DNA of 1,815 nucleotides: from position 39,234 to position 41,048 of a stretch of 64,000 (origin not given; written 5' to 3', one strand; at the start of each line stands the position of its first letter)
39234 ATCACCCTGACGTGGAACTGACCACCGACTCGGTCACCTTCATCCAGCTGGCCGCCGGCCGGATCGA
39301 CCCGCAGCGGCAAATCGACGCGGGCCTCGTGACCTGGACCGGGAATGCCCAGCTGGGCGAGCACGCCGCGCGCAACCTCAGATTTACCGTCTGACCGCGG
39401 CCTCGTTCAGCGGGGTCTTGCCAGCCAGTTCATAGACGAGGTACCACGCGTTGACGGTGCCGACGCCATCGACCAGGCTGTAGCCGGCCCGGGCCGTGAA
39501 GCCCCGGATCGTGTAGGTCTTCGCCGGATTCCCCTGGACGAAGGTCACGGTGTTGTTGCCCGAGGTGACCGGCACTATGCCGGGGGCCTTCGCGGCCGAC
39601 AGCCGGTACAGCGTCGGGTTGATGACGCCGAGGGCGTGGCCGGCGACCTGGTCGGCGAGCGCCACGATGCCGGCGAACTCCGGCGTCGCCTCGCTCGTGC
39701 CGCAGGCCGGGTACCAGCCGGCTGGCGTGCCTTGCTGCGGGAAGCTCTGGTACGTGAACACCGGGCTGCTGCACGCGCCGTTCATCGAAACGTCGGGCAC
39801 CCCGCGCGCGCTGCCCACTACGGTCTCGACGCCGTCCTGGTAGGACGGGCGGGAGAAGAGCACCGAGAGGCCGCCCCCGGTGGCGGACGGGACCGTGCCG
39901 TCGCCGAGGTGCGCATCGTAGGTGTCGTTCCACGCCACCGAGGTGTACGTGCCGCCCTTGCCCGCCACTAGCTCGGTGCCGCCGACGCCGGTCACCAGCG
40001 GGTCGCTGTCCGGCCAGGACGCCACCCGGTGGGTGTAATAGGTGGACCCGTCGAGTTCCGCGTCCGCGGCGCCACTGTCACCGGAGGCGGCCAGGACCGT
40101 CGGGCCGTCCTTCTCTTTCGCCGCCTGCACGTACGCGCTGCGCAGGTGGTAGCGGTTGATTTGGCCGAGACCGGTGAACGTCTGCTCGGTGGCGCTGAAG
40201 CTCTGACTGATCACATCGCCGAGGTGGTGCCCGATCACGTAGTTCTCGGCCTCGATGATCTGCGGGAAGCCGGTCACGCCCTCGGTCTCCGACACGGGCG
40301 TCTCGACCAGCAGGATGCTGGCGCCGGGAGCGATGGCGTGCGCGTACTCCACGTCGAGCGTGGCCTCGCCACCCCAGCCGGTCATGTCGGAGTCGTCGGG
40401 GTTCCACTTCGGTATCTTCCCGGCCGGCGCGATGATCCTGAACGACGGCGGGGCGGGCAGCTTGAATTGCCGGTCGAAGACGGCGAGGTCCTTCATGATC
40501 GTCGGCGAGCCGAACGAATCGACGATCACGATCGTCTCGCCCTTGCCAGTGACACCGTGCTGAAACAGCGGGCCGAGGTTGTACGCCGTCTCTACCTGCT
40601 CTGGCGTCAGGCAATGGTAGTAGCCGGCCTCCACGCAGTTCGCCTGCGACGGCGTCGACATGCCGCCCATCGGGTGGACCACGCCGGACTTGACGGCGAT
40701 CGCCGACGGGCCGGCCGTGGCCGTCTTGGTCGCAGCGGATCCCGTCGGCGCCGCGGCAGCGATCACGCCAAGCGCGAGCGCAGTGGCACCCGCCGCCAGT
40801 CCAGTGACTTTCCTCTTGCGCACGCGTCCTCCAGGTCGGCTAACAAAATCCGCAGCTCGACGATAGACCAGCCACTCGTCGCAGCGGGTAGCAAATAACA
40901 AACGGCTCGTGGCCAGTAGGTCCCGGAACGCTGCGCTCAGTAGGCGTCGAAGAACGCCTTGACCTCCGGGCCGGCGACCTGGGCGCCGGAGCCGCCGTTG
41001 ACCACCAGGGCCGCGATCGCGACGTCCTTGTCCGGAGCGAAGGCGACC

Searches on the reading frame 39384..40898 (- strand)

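Call 69: search_protein_families(library=pfam, proteins=[window:39384-40898:-], max_evalue=0.001)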
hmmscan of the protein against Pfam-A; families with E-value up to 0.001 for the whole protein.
window:39384-40898:- (504 aa): 1 family
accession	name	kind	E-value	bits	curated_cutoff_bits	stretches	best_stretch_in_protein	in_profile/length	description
PF00082.27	Peptidase_S8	-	1.2e-05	25.3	21.8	1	186-418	74-256/288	Subtilase family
